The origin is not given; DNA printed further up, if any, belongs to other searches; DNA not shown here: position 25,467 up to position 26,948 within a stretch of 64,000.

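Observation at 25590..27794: Unusual architecture: E2 (UBC) catalytic domain, then a long KP/ET-rich linker, then an F-box-like motif in one polypeptide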

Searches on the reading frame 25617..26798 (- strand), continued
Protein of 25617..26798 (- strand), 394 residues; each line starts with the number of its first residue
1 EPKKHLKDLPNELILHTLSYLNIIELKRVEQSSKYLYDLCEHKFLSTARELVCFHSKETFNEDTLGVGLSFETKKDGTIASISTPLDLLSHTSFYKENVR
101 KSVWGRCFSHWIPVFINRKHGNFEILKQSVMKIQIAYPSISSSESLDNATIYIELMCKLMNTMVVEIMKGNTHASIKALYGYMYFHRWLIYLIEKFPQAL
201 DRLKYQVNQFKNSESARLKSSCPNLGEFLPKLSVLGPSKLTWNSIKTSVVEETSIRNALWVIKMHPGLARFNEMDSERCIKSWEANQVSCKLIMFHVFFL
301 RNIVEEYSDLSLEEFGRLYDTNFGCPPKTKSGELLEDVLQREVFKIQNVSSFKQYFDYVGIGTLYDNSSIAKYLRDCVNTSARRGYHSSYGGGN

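Call 51: list_cluster_members(proteins=[P0026, P0031, P0037, P0042, P0047, P0063, P0075, P0091, P0099, P0138])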
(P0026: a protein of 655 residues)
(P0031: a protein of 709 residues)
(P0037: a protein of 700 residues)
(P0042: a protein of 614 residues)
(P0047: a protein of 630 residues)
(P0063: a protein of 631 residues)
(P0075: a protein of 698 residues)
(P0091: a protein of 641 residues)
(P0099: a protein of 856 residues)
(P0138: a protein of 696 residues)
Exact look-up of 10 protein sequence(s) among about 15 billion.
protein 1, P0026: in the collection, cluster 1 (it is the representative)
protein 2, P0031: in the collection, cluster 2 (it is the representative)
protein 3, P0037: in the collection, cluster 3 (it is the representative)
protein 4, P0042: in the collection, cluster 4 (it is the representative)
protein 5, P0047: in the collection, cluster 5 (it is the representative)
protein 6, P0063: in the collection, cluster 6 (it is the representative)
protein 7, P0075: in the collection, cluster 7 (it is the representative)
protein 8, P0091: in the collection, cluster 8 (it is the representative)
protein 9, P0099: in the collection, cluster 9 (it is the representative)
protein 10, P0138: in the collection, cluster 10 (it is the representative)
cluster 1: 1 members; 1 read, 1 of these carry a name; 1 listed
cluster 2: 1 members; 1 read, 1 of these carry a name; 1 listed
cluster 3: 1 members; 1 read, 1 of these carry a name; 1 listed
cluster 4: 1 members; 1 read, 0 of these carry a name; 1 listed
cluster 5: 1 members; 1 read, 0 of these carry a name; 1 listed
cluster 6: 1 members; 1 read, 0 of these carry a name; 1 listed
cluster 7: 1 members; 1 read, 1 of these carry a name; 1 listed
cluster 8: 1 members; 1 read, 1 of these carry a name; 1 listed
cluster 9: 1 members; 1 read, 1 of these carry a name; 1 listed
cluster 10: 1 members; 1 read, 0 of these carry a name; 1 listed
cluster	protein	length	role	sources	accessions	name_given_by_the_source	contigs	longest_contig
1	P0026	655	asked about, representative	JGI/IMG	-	ubiquitin-protein ligase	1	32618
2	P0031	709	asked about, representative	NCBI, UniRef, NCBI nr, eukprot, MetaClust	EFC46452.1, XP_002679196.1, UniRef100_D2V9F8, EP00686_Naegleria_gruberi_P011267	hypothetical protein NAEGRDRAFT_65426 [Naegleria gruberi] | Ubiquitin-conjugating enzyme family protein n=1 Tax=Naegleria gruberi TaxID=5762 ... | uncharacterized protein NAEGRDRAFT_65426 [Naegleria gruberi]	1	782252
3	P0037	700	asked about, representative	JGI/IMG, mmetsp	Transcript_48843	Transcript_48843/g.147159 ORF Transcript_48843/g.147159 Transcript_48843/m.147159 ...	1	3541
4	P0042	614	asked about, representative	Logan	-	-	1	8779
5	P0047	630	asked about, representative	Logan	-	-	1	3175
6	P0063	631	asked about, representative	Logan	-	-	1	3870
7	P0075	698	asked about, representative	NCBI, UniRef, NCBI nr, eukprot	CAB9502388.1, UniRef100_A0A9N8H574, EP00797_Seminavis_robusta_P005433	enzyme E2 2 [Seminavis robusta] | Enzyme E2 2 n=1 Tax=Seminavis robusta TaxID=568900 RepID=A0A9N8H574_9STRA | Sro135_g063720.1 enzyme E2 2 (699) ;mRNA; f:32992-35088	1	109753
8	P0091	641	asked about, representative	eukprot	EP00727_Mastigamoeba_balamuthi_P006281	m51a1_g2272 hypothetical protein (642) ;mRNA; f:358400-361040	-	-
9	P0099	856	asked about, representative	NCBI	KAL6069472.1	Ubiquitinconjugating enzyme subfamily protein [Balamuthia mandrillaris]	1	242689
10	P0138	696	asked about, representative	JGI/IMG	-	-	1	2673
